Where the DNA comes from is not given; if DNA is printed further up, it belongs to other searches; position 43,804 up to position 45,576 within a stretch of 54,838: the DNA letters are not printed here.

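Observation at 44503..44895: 131-aa mini-intein inserted exactly after the catalytic GGQ motif of release factor aRF1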

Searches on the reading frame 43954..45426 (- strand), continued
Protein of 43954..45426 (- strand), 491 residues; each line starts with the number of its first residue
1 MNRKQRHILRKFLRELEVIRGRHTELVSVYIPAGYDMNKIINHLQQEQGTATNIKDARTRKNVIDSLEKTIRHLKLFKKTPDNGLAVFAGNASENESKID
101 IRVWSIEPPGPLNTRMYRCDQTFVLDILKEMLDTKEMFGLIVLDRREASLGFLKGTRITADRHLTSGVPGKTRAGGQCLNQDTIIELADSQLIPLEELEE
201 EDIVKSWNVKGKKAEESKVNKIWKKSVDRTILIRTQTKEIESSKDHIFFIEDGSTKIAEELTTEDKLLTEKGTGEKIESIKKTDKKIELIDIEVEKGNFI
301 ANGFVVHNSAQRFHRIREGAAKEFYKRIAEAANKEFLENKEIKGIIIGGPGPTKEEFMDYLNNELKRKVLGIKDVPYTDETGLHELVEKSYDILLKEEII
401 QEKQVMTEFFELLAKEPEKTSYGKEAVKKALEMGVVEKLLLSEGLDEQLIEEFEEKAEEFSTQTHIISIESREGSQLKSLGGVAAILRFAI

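Call 38: find_encoding_contigs(protein=P0001, flank=10000, max_places=4)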
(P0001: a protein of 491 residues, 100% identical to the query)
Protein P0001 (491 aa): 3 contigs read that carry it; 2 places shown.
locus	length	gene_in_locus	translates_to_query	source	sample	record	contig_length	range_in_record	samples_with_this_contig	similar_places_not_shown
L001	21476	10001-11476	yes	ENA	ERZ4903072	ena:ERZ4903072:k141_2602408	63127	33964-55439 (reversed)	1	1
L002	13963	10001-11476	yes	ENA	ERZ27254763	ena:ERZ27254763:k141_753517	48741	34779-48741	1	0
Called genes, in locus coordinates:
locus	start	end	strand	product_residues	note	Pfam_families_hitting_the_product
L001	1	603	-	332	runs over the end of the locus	PF04055:Radical_SAM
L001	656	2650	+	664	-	PF09378:HAS-barrel (faint), PF01935:DUF87, PF05872:HerA_C (faint), PF10412:TrwB_AAD_bind (faint)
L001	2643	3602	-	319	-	PF08068:DKCLD, PF01509:TruB_N, PF21238:Pus10_C (weak), PF01509:TruB_N (weak), PF16198:TruB_C_2, PF01472:PUA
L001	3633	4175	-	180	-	PF01198:Ribosomal_L31e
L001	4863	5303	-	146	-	PF01090:Ribosomal_S19e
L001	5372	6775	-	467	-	PF01406:tRNA-synt_1e, PF01921:tRNA-synt_1f (faint), PF09334:tRNA-synt_1g (faint), PF09190:DALR_2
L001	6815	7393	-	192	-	-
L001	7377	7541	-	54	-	-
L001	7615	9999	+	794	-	PF00133:tRNA-synt_1, PF01406:tRNA-synt_1e (faint), PF09334:tRNA-synt_1g, PF13603:tRNA-synt_1_2 (weak), PF09334:tRNA-synt_1g (weak), PF08264:Anticodon_1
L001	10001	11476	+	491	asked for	PF03463:eRF1_1, PF03464:eRF1_2 (weak), PF18859:acVLRF1 (faint), PF14890:Intein_splicing (faint), PF18854:baeRF_family10, PF03464:eRF1_2, PF03465:eRF1_3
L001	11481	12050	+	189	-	PF04079:SMC_ScpB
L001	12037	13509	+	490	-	-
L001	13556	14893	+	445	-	-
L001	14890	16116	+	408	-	PF13506:Glyco_transf_21, PF03142:Chitin_synth_2 (faint), PF13641:Glyco_tranf_2_3, PF00535:Glycos_transf_2, PF10111:Glyco_tranf_2_2, PF13632:Glyco_trans_2_3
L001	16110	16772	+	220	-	-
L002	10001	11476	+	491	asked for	PF03463:eRF1_1, PF03464:eRF1_2 (weak), PF18859:acVLRF1 (faint), PF14890:Intein_splicing (faint), PF18854:baeRF_family10, PF03464:eRF1_2, PF03465:eRF1_3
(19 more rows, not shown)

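Call 58: find_encoding_contigs(protein=P0048, flank=4000, max_places=1)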
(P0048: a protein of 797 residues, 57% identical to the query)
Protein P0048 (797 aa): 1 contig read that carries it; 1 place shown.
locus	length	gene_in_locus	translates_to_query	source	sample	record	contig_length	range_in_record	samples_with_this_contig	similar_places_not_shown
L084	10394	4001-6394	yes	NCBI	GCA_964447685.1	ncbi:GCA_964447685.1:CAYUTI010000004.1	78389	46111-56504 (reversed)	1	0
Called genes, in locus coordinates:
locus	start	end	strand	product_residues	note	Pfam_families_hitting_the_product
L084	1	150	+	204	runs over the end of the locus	PF00483:NTP_transferase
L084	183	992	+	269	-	PF23023:Anti-Pycsar_Apyc1, PF13483:Lactamase_B_3 (weak), PF12706:Lactamase_B_2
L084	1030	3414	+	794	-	PF00133:tRNA-synt_1, PF01406:tRNA-synt_1e (faint), PF09334:tRNA-synt_1g, PF08264:Anticodon_1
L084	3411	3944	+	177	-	-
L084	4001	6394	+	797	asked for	PF03463:eRF1_1, PF03464:eRF1_2 (weak), PF18854:baeRF_family10 (faint), PF18859:acVLRF1 (faint), PF14890:Intein_splicing, PF14528:LAGLIDADG_3, PF03464:eRF1_2, PF03465:eRF1_3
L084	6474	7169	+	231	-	-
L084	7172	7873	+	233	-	-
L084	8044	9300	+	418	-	PF00078:RVT_1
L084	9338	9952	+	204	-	PF04079:SMC_ScpB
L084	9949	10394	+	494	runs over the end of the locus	PF20176:DUF6541 (faint)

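Call 71: predict_structure(alignment_id=A3)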
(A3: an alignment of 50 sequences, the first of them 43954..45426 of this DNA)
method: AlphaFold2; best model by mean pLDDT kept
length: 491 residues; sequences in the alignment: 50
mean_pLDDT: 86.0   pTM: 0.49
mean pLDDT of the five models: 86.0, 85.7, 84.9, 82.8, 82.4
residues with pLDDT >= 90: 205; 70-90: 250; 50-70: 26; < 50: 10
segments of 3 or more residues with pLDDT < 50: 169-175
pLDDT, mean of each block of 10 residues (from residue 1): 74 86 88 92 91 87 92 92 94 79 90 89 89 73 90 84 72 59 90 92 90 88 85 92 89 86 92 92 89 88 82 56 87 84 87 86 89 88 89 75 88 93 92 92 84 86 84 85 91 78
secondary structure, 60 per line:
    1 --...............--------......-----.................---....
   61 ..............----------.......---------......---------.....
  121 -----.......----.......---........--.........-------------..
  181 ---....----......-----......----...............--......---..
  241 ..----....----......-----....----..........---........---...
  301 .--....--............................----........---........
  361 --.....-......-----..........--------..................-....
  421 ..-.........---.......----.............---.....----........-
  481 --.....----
elements in order: H3-17 E26-31 H37-53 H57-74 E85-91 E101-106 E116-120 H126-132 E137-143 E147-154 E157-165 E184-187 E192-194 E203-208 E213-227 E230-235 E239-242 E247-250 E255-257 E266-269 E274-283 E287-294 E298-301 E304-307 H310-337 E342-349 H353-360 H363-367 E369-374 H380-389 H398-415 E420-422 H424-432 E436-442 H447-459 E463-467 H472-479 E483-487
